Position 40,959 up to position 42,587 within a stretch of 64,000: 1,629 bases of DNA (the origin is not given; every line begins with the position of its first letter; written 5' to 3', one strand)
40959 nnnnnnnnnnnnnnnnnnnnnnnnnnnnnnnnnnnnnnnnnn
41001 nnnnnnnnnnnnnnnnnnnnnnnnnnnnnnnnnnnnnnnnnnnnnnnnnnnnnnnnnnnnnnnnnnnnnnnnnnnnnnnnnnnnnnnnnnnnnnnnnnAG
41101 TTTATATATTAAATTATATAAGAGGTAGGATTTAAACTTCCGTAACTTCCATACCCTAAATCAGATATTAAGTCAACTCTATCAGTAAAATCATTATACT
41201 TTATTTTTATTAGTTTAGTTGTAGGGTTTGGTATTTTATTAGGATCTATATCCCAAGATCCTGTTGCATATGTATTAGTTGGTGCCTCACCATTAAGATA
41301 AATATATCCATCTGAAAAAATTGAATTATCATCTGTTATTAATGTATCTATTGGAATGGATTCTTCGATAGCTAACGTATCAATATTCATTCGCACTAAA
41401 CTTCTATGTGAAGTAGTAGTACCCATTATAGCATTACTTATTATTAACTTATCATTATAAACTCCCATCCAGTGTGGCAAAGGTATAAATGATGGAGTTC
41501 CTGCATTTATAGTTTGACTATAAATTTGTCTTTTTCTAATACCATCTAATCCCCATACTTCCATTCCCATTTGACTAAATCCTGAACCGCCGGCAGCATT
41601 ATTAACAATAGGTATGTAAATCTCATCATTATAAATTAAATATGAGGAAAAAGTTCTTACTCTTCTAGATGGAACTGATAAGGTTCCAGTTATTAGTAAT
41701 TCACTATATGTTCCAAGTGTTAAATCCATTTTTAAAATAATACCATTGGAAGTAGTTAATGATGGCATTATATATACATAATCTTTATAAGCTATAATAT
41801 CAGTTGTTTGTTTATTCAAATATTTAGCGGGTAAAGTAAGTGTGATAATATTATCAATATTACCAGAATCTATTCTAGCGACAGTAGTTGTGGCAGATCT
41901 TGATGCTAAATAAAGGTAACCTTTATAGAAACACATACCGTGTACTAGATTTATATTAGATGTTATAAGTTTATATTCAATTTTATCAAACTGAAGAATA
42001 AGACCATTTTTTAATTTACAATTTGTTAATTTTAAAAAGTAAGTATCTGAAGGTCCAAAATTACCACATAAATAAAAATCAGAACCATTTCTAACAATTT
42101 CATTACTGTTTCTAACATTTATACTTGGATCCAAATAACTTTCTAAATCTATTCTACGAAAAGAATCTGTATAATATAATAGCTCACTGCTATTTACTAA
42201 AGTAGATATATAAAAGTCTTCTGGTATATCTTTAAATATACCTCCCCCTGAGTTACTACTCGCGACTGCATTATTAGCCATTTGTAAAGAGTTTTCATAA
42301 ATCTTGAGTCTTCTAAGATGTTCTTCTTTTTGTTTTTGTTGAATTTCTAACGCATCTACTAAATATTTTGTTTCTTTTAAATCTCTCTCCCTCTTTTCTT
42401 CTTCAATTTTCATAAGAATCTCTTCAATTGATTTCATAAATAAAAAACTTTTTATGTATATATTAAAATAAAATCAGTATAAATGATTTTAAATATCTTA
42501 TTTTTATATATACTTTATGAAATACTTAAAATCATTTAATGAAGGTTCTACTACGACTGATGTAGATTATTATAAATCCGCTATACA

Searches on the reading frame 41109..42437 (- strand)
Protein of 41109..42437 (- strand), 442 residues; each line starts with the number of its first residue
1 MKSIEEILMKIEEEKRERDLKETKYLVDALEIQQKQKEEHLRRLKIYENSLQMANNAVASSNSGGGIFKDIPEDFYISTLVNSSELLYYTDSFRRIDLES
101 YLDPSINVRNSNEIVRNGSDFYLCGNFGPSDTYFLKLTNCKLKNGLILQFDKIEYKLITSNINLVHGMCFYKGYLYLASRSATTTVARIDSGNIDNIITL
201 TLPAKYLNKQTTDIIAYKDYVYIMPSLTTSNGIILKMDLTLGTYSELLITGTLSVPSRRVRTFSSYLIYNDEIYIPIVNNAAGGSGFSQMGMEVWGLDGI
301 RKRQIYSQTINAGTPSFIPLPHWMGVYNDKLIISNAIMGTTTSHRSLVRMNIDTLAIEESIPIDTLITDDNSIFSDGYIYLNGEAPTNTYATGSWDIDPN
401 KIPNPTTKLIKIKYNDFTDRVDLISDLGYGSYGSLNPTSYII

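Call 10: search_protein_families(library=phrogs, proteins=[window:41109-42437:-], max_evalue=0.001)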
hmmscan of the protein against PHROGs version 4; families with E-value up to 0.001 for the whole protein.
window:41109-42437:- (442 aa): 0 families

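Call 14: search_dna_similar(query=window:41109-42437:-, collection=phages, mode=protein, max_evalue=0.001)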
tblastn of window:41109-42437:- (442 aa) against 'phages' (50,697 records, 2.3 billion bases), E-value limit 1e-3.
No match.
